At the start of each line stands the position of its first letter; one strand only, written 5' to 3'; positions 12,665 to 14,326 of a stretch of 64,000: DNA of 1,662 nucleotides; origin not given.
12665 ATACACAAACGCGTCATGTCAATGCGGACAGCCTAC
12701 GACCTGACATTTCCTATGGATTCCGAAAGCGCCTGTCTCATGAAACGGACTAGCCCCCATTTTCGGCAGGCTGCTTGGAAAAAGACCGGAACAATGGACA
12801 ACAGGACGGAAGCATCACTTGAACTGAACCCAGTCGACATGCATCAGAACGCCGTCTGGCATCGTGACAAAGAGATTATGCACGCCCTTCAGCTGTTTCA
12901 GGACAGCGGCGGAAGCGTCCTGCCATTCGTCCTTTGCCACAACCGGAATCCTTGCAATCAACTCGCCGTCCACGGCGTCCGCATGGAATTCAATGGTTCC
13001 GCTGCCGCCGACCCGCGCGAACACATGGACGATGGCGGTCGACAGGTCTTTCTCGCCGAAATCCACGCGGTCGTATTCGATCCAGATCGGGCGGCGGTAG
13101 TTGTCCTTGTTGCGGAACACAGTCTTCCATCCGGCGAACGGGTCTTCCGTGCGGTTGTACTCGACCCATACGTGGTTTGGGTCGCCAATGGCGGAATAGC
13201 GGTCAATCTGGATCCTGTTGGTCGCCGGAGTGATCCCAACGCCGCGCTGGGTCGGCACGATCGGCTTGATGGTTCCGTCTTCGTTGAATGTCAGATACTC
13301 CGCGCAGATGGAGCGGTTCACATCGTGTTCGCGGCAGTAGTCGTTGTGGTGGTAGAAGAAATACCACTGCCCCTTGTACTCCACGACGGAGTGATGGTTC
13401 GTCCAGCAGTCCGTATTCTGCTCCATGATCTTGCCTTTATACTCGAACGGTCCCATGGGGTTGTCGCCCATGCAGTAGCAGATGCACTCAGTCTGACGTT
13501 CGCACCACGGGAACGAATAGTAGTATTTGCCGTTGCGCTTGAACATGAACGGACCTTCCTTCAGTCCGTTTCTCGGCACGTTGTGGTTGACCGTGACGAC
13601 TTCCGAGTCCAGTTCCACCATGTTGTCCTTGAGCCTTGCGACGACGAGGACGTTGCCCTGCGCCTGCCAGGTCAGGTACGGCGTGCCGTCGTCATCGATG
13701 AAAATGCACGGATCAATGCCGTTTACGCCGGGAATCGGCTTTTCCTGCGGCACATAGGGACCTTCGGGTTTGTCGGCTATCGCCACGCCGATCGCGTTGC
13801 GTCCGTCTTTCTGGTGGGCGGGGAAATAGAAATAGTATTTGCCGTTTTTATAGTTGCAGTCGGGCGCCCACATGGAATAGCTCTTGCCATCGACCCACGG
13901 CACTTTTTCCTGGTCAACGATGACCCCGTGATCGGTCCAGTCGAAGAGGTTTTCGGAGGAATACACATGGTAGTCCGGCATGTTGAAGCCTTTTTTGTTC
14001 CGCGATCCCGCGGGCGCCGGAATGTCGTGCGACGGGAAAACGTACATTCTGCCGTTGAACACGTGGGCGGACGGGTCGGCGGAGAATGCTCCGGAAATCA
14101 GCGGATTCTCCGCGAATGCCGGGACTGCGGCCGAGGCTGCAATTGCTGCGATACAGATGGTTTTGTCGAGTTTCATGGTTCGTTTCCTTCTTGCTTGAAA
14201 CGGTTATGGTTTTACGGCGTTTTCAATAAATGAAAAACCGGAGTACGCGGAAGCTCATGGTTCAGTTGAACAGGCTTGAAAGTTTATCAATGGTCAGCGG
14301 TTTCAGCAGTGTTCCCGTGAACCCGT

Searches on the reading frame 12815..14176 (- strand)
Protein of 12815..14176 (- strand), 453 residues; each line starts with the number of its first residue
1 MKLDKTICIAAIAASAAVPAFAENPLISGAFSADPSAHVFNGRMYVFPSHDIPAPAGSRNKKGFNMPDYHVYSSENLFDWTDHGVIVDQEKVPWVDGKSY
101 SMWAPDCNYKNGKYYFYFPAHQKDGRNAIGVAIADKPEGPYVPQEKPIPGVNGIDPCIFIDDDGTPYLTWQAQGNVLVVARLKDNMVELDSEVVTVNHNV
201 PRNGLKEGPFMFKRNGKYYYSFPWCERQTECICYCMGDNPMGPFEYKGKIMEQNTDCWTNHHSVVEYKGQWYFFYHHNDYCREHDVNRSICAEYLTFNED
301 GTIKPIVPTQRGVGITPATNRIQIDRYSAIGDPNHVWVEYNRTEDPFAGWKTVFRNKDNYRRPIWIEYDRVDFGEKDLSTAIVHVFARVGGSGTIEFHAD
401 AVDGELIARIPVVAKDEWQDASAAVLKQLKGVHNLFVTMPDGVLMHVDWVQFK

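Call 18: search_protein_families(library=pfam, proteins=[window:12815-14176:-], max_evalue=0.001)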
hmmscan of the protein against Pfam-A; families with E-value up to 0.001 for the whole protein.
window:12815-14176:- (453 aa): 2 families
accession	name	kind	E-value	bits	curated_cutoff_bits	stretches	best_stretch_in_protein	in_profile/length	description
PF04616.20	Glyco_hydro_43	-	1.2e-48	166.4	32.2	1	23-303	2-288/288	Glycosyl hydrolases family 43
PF03422.21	CBM_6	-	2.3e-09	38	28.9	1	365-453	33-124/125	Carbohydrate binding module (family 6)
